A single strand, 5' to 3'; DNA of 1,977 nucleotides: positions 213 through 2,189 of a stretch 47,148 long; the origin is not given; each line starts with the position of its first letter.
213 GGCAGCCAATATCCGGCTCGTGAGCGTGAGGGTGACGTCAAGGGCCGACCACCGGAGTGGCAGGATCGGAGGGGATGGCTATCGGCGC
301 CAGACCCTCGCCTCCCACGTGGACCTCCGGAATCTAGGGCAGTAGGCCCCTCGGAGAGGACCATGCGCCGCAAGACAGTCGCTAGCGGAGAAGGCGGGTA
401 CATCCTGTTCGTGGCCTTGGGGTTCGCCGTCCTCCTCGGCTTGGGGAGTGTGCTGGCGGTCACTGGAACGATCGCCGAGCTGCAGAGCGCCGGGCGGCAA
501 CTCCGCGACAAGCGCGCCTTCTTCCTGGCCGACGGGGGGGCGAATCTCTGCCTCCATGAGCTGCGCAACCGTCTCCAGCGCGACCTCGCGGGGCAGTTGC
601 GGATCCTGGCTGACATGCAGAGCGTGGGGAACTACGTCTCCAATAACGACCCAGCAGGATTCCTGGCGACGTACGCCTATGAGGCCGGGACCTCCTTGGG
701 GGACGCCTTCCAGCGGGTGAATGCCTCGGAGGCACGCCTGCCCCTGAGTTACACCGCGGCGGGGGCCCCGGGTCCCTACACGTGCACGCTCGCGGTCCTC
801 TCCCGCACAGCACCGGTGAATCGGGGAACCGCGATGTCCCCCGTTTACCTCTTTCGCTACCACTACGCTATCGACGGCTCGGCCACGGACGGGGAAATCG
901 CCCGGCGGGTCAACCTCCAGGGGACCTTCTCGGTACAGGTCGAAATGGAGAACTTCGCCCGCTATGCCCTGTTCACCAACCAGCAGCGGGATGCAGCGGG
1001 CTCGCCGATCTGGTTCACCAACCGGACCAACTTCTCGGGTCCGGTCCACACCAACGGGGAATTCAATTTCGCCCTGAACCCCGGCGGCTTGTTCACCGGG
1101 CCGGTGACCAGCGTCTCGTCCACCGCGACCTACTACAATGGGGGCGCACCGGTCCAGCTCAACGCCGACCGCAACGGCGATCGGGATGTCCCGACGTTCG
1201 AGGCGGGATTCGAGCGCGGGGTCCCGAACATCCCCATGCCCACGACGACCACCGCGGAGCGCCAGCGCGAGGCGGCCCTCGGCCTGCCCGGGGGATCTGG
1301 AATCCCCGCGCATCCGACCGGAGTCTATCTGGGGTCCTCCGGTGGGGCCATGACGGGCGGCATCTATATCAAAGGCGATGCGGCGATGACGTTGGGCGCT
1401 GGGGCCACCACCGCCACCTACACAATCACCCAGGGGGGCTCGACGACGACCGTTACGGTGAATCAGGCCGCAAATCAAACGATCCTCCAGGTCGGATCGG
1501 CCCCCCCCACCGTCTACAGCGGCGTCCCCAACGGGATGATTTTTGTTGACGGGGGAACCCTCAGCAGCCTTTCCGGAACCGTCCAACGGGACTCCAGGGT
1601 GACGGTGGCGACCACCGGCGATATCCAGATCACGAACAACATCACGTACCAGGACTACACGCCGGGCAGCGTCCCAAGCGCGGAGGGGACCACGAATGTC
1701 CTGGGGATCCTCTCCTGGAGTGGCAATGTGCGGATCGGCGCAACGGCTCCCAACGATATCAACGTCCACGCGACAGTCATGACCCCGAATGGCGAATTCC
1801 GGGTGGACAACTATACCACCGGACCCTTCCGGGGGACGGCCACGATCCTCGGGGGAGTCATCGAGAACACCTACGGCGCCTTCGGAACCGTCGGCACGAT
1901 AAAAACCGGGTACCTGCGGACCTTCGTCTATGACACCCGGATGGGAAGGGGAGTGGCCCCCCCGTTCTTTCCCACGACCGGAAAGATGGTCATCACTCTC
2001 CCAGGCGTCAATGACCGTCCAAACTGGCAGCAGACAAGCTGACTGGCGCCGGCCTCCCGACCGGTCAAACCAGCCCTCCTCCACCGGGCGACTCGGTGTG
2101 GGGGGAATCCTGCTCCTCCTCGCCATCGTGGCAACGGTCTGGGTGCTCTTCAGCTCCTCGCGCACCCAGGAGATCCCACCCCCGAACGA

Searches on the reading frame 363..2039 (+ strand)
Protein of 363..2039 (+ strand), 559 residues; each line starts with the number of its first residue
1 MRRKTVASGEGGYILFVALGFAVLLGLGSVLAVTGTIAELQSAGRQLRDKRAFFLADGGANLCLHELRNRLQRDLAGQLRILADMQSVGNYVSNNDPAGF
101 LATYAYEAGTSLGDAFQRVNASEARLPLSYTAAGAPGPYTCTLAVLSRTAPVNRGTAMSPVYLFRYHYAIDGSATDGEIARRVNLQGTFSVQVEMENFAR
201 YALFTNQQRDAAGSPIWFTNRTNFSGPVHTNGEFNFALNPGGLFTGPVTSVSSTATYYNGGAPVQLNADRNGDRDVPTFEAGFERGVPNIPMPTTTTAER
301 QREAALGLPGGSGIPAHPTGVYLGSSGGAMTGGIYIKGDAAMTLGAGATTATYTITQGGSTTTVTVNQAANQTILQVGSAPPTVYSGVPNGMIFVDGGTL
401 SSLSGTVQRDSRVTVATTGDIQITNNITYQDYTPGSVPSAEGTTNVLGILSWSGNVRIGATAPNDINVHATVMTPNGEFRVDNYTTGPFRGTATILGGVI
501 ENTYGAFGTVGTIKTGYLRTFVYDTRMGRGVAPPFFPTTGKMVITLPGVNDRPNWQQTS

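Call 71: search_protein_families(library=pfam, proteins=[window:363-2039:+], max_evalue=1e-7)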
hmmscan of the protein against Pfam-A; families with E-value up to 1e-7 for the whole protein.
window:363-2039:+ (559 aa): 1 family
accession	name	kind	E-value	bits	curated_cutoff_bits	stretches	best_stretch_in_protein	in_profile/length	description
PF16241.10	DUF4900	-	8.1e-17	61.8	29.4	1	165-252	3-88/89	Domain of unknown function (DUF4900)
